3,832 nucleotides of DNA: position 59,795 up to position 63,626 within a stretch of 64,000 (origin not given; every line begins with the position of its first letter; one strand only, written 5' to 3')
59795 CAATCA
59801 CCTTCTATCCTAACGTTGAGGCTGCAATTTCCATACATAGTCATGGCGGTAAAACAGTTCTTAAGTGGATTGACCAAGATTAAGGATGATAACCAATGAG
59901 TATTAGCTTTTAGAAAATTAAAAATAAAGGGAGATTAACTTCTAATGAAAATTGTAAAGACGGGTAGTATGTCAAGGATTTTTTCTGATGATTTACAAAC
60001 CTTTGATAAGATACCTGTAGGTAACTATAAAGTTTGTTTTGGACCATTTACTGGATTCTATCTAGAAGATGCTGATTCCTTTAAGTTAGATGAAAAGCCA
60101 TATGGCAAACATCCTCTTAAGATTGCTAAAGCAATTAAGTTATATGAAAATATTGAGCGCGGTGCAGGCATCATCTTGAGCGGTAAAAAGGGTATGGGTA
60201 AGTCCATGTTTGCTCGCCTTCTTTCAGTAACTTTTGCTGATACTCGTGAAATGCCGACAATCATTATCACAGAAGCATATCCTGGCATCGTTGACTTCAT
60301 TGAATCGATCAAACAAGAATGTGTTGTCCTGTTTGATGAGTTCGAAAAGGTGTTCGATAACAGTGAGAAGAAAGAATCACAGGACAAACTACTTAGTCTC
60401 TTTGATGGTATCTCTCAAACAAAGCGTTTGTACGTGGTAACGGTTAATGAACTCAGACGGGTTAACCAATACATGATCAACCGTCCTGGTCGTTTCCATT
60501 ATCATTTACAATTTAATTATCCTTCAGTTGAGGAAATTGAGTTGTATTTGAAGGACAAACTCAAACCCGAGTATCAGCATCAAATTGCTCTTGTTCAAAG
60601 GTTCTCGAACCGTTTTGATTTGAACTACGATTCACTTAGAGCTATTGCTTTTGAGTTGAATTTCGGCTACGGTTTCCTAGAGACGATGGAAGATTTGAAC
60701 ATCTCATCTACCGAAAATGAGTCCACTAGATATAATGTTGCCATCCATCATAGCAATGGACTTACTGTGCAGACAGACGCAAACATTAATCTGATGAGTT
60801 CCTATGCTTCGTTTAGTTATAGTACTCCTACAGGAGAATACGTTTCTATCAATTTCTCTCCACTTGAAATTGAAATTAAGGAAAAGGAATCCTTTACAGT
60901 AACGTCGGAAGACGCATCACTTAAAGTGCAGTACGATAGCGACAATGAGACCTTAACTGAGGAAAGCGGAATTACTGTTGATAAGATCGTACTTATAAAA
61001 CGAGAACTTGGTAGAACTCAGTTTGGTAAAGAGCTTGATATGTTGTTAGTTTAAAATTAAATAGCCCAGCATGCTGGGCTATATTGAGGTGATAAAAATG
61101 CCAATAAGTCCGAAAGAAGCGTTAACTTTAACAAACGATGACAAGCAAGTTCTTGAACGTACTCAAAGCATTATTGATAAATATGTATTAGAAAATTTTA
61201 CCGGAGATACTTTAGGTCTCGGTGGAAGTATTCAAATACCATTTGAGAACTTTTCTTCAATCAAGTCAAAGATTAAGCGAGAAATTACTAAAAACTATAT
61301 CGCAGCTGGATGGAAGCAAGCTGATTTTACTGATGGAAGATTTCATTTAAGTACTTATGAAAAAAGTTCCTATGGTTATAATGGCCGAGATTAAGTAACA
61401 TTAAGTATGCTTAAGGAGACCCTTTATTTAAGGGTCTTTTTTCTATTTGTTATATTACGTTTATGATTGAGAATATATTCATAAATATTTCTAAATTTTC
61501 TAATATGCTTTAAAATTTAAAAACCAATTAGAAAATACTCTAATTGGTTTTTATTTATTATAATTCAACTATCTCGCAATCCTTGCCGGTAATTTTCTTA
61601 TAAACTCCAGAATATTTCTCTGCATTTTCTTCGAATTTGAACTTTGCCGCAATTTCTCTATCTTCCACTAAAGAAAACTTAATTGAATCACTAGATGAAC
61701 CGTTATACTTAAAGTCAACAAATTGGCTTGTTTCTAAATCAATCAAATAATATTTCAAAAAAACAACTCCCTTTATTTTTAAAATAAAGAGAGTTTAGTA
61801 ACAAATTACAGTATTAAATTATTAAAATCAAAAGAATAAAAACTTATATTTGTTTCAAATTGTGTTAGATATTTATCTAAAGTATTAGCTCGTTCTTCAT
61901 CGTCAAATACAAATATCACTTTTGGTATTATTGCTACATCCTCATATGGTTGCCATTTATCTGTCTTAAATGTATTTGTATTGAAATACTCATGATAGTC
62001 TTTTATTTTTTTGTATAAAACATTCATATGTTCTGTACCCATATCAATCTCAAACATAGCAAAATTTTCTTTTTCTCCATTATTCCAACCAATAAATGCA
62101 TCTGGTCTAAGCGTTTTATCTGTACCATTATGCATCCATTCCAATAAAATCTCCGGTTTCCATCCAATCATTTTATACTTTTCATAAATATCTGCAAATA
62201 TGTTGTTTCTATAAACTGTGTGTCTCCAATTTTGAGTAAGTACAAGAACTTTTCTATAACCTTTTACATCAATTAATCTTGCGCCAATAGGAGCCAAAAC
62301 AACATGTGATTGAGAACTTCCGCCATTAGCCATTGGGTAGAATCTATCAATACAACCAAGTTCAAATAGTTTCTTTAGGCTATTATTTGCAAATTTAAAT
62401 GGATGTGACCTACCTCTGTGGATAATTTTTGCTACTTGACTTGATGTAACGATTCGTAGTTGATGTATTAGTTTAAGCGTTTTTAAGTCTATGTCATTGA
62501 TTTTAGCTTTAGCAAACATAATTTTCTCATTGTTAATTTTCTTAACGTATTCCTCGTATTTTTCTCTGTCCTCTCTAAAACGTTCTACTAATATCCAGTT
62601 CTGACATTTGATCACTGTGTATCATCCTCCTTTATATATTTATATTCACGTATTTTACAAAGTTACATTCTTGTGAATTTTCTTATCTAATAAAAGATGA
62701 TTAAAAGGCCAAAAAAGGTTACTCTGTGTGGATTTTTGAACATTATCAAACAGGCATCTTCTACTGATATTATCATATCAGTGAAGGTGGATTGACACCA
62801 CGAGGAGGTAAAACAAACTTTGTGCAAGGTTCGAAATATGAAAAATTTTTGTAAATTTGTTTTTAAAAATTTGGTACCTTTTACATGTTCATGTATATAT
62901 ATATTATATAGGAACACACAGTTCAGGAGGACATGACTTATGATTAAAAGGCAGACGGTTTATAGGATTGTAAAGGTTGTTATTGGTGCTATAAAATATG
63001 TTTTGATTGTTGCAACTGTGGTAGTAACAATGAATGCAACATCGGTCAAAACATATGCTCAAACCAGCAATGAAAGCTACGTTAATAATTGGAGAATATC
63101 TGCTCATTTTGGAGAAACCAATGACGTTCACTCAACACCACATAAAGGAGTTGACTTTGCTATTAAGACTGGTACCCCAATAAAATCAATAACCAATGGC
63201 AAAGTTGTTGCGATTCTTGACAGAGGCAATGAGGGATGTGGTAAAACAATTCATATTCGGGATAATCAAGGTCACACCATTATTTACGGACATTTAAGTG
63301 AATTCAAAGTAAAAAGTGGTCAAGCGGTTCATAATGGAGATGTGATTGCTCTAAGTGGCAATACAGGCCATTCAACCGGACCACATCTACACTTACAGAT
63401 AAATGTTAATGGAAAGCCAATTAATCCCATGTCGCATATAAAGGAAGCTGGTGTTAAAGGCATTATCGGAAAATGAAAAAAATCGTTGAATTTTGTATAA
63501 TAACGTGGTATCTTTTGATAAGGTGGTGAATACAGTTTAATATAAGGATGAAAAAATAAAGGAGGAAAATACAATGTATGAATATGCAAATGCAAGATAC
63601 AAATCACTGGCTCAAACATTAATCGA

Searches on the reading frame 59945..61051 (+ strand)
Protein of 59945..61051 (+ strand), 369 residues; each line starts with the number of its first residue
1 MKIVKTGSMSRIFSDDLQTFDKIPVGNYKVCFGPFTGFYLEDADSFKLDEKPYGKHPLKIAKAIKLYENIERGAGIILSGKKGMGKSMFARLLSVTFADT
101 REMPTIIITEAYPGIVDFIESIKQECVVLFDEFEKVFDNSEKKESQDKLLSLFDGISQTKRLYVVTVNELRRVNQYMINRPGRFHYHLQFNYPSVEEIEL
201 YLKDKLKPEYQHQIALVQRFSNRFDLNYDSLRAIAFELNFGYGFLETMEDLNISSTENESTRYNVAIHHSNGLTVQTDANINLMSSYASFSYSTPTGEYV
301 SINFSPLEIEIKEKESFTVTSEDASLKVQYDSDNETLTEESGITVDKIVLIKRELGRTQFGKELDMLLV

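Call 10: search_protein_families(library=phrogs, proteins=[window:59945-61051:+], max_evalue=0.001)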
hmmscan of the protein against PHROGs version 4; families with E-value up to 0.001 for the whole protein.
window:59945-61051:+ (369 aa): 4 families
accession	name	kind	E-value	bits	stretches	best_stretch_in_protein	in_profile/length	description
phrog_2376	-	other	1.6e-107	361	1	1-342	1-343/363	ATPase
phrog_10401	-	other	7.3e-06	26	0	123-198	517-592/667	ATPase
phrog_3757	-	unknown function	0.00056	20.4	0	115-211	177-274/367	-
phrog_7485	-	unknown function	0.00068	19.7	0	75-203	229-372/430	-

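Call 30: search_protein_families(library=pfam, proteins=[window:59945-61051:+], max_evalue=0.01)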
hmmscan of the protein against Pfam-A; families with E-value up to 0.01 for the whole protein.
window:59945-61051:+ (369 aa): 6 families
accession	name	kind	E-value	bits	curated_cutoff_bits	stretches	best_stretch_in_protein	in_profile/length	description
PF00004.35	AAA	-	5.3e-10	40.3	21.2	1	76-191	1-130/131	ATPase family associated with various cellular activities (AAA)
PF20720.3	nSTAND3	-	5.2e-06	26.7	27.2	1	72-167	16-110/155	Novel STAND NTPase 3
PF05729.18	NACHT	-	0.00013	22.3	26.7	0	76-100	3-27/167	NACHT domain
PF00910.28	RNA_helicase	-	0.00027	21.8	21.5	1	76-146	1-65/105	RNA helicase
PF05673.19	DUF815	-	0.0012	18.5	23.8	1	62-159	42-138/249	Protein of unknown function (DUF815)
PF13481.12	AAA_25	-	0.0068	16.5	27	0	69-101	28-61/195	AAA domain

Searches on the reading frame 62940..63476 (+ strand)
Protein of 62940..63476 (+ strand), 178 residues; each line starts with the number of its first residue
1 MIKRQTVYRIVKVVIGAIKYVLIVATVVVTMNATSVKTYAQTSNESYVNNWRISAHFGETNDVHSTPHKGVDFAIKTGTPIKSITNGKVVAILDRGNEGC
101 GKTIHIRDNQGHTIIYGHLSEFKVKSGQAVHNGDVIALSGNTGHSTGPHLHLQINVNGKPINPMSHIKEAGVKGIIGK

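Call 22: find_encoding_contigs(protein=window:62940-63476:+, flank=10000, max_places=3)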
Protein window:62940-63476:+ (178 aa): 2 contigs read that carry it; 1 place shown.
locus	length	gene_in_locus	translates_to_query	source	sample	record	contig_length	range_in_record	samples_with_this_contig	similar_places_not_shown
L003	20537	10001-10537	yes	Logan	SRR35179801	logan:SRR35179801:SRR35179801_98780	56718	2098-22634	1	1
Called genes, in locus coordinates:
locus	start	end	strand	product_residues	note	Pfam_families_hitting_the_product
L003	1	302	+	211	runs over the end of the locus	-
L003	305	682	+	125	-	-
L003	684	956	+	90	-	-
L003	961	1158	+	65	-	-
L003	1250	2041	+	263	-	PF04446:Thg1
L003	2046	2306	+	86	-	-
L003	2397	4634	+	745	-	PF13519:VWA_2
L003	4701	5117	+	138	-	-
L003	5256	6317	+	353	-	-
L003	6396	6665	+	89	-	-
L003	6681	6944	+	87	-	PF26761:Acb5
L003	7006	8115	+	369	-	PF20720:nSTAND3 (weak), PF00004:AAA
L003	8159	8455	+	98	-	-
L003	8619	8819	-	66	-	-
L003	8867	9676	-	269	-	PF13814:Replic_Relax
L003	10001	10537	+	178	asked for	PF01551:Peptidase_M23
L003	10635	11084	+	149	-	PF18894:PhageMetallopep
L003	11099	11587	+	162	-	-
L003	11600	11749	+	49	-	-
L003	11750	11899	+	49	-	-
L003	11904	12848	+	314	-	PF19597:TrbL_4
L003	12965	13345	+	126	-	-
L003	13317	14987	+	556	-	PF01935:DUF87, PF12846:AAA_10 (faint), PF19044:P-loop_TraG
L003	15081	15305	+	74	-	-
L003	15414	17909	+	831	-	PF26449:DUF8128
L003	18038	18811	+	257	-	PF04542:Sigma70_r2, PF04539:Sigma70_r3, PF08281:Sigma70_r4_2, PF04545:Sigma70_r4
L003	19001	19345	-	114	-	-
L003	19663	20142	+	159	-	-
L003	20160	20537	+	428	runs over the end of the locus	-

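Call 29: search_protein_families(library=phrogs, proteins=[L003:8867-9673:-, L003:10001-10534:+, L003:10635-11081:+, L003:11099-11584:+, L003:11904-12845:+, L003:12965-13342:+, L003:13317-14984:+, L003:15414-17906:+, L003:18038-18808:+, L003:19663-20139:+], max_evalue=0.001)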
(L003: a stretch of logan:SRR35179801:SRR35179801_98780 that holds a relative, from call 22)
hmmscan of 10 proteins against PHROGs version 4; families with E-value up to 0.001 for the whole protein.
L003:8867-9673:- (268 aa): 3 families
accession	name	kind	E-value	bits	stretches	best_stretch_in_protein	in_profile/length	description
phrog_9381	-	DNA, RNA and nucleotide metabolism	7.1e-45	154.5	1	16-266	7-277/288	replication initiation by nicking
phrog_2190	-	DNA, RNA and nucleotide metabolism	2.1e-12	48.3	1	45-260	8-192/197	replication initiation protein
phrog_9996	-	unknown function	0.00023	22.2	0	40-254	5-188/196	-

L003:10001-10534:+ (178 aa): 26 families (the best 25 are shown)
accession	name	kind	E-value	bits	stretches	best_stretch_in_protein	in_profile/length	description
phrog_7767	-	other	6.5e-43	147.7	1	50-166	3-118/194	metallo-endopeptidase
phrog_6700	-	lysis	2.3e-25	88.8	1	18-168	2576-2726/2898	endolysin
phrog_33207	-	other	3.9e-25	90.1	1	50-168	10-130/240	metallo-endopeptidase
phrog_16615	-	other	1.9e-22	80.8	1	64-168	415-518/529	peptidase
phrog_21656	-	other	3.1e-21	76.1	1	43-168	616-744/1022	peptidase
phrog_10030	-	tail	2.6e-20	72.4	1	53-164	1899-2015/2105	tail length tape measure protein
phrog_4070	-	tail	2.2e-18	66.8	1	41-170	595-730/989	tail length tape measure protein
phrog_14988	-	other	2.5e-17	64.5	1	48-166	11-138/272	peptidase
phrog_1067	-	head and packaging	5.7e-16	59.2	1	37-160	739-850/991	minor head protein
phrog_880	-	lysis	7.9e-16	59.5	1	51-168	15-137/435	endolysin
phrog_167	-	tail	1.2e-15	57.3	1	59-160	1208-1291/1555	tail length tape measure protein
phrog_37190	-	other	1.3e-15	58.5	1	67-167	140-238/244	peptidase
phrog_28672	-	other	1.3e-15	57.9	1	67-157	287-376/397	metallo-endopeptidase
phrog_8537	-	unknown function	2.4e-15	57.7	1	63-169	11-120/384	-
phrog_3578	-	lysis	6.2e-14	53.2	1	48-172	211-361/405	endolysin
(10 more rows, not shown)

L003:10635-11081:+ (149 aa): 1 family
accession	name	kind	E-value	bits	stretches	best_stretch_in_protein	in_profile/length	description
phrog_11269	-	unknown function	2e-12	48.1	1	31-132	88-189/209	-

L003:11099-11584:+ (162 aa): 0 families

L003:11904-12845:+ (314 aa): 0 families

L003:12965-13342:+ (126 aa): 0 families

L003:13317-14984:+ (556 aa): 4 families
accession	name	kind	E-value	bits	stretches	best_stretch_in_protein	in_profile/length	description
phrog_2666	-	head and packaging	1.3e-166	556.5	1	8-552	2-532/555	terminase large subunit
phrog_7035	-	unknown function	1.4e-07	31.3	0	415-493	481-559/969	-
phrog_5156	-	unknown function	4.7e-06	26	0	347-389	412-452/824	-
phrog_25145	-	unknown function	0.00077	19.7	0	292-430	58-188/308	-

L003:15414-17906:+ (831 aa): 2 families
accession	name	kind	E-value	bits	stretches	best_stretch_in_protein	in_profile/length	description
phrog_5156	-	unknown function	1.1e-157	527.6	1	6-793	22-798/824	-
phrog_2666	-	head and packaging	1.1e-05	25.3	0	386-425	325-364/555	terminase large subunit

L003:18038-18808:+ (257 aa): 17 families
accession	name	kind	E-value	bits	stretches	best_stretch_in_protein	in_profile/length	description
phrog_351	-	transcription regulation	3.7e-71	241.9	1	3-256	471-726/928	RNA polymerase sigma factor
phrog_21612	-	transcription regulation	1e-30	107.9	1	38-252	14-218/600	RNA polymerase sigma factor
phrog_1740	-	transcription regulation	2.1e-11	44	1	35-256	54-216/567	RNA polymerase sigma factor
phrog_36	-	transcription regulation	2.6e-09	38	1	175-255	91-186/220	transcriptional regulator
phrog_3512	-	transcription regulation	5.2e-09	37.4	1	173-254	31-111/130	sigma factor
phrog_36098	-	transcription regulation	3.6e-07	31.1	1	63-155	43-136/223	RNA polymerase sigma factor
phrog_11138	-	unknown function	2.1e-06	29.1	1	183-254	64-137/142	-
phrog_2538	-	head and packaging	9.3e-06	26.8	1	208-251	2-47/129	terminase small subunit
phrog_248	-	transcription regulation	1.9e-05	25.8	1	182-251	70-132/161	transcriptional activator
phrog_13787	-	unknown function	5.2e-05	24.5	1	178-256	87-168/172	-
phrog_3502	-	unknown function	0.00012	23.2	0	103-164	30-96/131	-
phrog_7344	-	head and packaging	0.00024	22.3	0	203-243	7-47/161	terminase small subunit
phrog_59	-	DNA, RNA and nucleotide metabolism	0.00038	20.9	0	118-211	229-363/423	HNH endonuclease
phrog_1558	-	unknown function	0.00043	21.2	0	210-253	120-165/178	-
phrog_38492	-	unknown function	0.00061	21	1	203-247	21-65/69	-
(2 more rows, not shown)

L003:19663-20139:+ (159 aa): 0 families
